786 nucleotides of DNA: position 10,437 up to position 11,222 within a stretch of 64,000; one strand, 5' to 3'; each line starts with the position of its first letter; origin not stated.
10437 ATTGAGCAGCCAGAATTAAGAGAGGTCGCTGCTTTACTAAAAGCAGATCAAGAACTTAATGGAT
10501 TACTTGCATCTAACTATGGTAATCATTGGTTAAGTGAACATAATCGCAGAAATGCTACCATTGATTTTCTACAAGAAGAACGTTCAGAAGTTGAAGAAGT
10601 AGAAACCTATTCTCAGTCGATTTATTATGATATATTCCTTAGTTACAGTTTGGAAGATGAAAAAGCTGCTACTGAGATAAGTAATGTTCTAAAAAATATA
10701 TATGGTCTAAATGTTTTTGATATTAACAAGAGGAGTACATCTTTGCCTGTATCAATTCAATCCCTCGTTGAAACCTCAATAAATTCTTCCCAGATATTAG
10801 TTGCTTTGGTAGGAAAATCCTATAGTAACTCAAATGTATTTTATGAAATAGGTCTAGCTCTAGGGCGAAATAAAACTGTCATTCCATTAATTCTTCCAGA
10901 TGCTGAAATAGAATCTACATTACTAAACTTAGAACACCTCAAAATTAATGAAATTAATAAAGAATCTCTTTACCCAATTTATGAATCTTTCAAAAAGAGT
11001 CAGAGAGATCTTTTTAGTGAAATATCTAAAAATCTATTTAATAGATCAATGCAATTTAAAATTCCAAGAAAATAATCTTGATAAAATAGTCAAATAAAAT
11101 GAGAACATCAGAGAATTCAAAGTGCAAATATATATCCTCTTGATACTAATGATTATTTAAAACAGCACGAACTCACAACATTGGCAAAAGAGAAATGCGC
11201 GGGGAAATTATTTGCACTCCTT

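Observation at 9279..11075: Soluble KAP P-loop NTPase fused to a catalytically plausible TIR domain: candidate one-protein NAD+-depleting anti-phage system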

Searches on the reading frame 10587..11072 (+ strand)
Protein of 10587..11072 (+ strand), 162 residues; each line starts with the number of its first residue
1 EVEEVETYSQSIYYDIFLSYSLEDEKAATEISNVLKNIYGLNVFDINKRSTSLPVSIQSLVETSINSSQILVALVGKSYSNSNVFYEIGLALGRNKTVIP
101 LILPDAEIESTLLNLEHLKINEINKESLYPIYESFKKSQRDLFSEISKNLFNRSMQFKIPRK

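Call 3: search_protein_families(library=pfam, proteins=[window:10587-11072:+], max_evalue=10)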
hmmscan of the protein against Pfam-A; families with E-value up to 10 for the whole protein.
window:10587-11072:+ (162 aa): 4 families
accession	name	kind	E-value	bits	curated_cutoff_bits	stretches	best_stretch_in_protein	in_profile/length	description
PF13676.11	TIR_2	-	9.1e-11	42.8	28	1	16-113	1-101/122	TIR domain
PF10137.14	CAP12-PCTIR_TIR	-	1.9e-05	25.1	24.7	1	16-97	2-92/119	CAP12/Pycsar effector protein, TIR domain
PF08937.16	ThsB_TIR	-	0.00085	20.1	21.2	1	17-104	1-96/100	Thoeris protein ThsB, TIR-like domain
PF05014.21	Nuc_deoxyrib_tr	-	0.096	13.3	28.8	1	63-101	58-96/117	Nucleoside 2-deoxyribosyltransferase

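Call 4: search_protein_families(library=padloc, proteins=[window:10587-11072:+], max_evalue=10)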
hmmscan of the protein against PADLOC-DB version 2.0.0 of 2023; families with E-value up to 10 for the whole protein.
window:10587-11072:+ (162 aa): 8 families
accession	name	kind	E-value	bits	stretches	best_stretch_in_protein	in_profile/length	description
PDLC00430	ThsB1|ThsB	-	0.00028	18.5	1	11-44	62-95/269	TIR-like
PDLC00436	ThsB1|ThsB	-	0.00034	18.2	1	9-120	30-147/183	TIR-like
PDLC00422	ThsB1|ThsB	-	0.0021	15.6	1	3-37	30-64/194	TIR-like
PDLC02012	SAVED5--SAVED_TIR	-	0.0048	14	1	14-86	14-84/404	-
PDLC00429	ThsB1|ThsB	-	0.0061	14.6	1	42-104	38-103/167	TIR-like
PDLC00433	ThsB1|ThsB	-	0.0095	14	1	55-149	47-149/164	TIR-like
PDLC05062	PDC-S66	-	0.018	12.5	1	8-79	143-213/282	-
PDLC00420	ThsB1|ThsB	-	0.028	11.6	1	15-106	3-101/319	TIR-like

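Call 5: search_protein_families(library=ncbifam, proteins=[window:10587-11072:+], max_evalue=10)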
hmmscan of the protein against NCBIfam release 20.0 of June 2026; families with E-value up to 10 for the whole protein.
window:10587-11072:+ (162 aa): 2 families
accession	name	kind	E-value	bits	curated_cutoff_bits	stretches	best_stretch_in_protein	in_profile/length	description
NF042941.1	Retron_TIR_antiphage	equivalog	0.0011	17.8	600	1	11-111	337-443/464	TIR domain-containing anti-phage reverse transcriptase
TIGR03646.1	YtoQ_fam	subfamily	0.13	12.3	155.35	1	61-108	69-114/144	YtoQ family protein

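Call 30: search_solved_structures(query=window:10587-11072:+, max_evalue=10, show_alignments=5)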
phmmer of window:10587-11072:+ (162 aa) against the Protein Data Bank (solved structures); distinct sequences matched with E-value up to 10: 0.

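Call 35: search_solved_structures(query=A2, max_evalue=1, show_alignments=5)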
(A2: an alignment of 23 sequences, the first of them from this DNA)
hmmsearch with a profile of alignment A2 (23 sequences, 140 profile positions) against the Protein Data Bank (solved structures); distinct sequences matched with E-value up to 1: 90 (the best 60 are shown).
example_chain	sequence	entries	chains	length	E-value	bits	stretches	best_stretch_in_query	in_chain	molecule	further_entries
6wt6_A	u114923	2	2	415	7.2e-15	58.5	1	7-124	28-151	Metazoan TIR-STING fusion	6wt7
7uxr_A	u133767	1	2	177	5.3e-13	52.4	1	8-96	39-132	TIR domain protein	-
7jlv_A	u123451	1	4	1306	8.2e-13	51.8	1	3-96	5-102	Disease resistance protein Roq1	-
7jlu_A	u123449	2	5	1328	8.5e-13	51.7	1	3-96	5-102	Disease resistance protein Roq1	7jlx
4lzp_B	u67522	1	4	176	9.5e-13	51.6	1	3-96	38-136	Putative uncharacterized protein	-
7uwg_A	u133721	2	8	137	2e-12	50.6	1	7-97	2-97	Molecular chaperone Tir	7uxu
8g83_A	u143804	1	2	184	5.5e-12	49.1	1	8-97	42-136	NAD(+) hydrolase AbTIR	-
4lqc_A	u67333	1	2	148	2.5e-11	47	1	5-96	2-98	TcpB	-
9mud_K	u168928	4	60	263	2.6e-11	47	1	12-99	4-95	Cat1 (CRISPR associated TIR 1) pentagonal filament | Cat1 (CRISPR associated TIR 1) pentagonal filament assembly | Cat1 (CRISPR-associated TIR 1)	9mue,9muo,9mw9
3jrn_A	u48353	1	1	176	3.8e-11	46.4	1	4-97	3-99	AT1G72930 protein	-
7ylf_A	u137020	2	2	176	7.1e-11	45.5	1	6-116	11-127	Toll-like receptor 15 | Toll-like receptor 2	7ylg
5ku7_A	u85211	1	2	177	5e-10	42.8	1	7-88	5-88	TIR-NB-LRR type resistance protein RPV1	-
4c7m_A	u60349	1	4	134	8e-10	42.1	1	11-96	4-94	Toll/interleukin-1 receptor domain-containing protein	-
6o0w_A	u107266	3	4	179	1e-09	41.7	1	7-88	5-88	TIR-NB-LRR type resistance protein RUN1 | Disease resistance protein RUN1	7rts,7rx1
3h16_A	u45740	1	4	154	2.2e-09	40.7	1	8-96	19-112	TIR protein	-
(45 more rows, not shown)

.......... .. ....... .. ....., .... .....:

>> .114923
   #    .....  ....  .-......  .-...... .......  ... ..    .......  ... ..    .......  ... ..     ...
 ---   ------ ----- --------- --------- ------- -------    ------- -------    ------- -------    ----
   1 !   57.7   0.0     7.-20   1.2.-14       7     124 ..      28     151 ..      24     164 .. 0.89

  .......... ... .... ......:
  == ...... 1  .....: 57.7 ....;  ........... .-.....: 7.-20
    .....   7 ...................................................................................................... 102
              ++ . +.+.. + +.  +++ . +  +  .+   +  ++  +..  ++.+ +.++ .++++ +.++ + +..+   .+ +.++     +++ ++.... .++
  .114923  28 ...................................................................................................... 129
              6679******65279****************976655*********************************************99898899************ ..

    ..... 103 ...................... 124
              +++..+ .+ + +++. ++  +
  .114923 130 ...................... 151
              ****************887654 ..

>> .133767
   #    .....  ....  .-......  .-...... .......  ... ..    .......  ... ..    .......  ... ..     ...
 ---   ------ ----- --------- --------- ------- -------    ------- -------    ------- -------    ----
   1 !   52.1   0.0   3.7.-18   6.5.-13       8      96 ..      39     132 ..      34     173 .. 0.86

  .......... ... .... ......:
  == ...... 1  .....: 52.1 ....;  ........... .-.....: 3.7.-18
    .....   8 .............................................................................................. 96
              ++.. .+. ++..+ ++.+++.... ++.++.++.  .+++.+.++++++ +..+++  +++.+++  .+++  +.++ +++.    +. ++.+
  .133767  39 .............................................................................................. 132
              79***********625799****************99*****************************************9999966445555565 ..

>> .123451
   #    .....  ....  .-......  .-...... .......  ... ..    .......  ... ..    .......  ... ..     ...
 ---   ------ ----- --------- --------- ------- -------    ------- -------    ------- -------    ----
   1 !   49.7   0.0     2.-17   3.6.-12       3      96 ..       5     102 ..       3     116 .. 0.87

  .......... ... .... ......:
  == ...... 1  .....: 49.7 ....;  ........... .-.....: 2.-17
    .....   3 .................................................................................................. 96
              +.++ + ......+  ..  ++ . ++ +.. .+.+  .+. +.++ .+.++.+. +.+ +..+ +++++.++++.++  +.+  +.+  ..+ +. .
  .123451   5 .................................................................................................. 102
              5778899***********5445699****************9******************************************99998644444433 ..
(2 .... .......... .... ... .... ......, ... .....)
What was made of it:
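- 10623..10958 (+): TIR domain (aa 449-560). Family profile against PDB TIRs down to E 7e-15 (call 35).
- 10845..10847 (+): Codon GAA for Glu523, the candidate catalytic glutamate in the first turn of helix alpha-C. Aligns with the Glu of Roq1, BtpA, 7uxr and TIR-STING (call 35).
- On Enzymatic (NADase-type) TIR: E523 aligns with the Glu of Roq1, BtpA, 7uxr and TIR-STING (call 35).
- Closest known: TIR-bearing STAND/NLR-like defence proteins. Same: The Glu aligns with Roq1 Glu86 (call 35).
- Checked: In a profile of 23 family TIR tails it aligns with the second Glu of Roq1 'WCLEEL', and with the Glu of BtpA 'WPAREL', 7uxr 'TEYEL' and TIR-STING 'SKFEM' (call 35).
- E523 aligns with the Glu of the WCLEEL motif of Roq1 and the equivalent Glu of other solved TIR sequences (call 35).
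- Tried and rejected: A family profile was needed (call 35).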
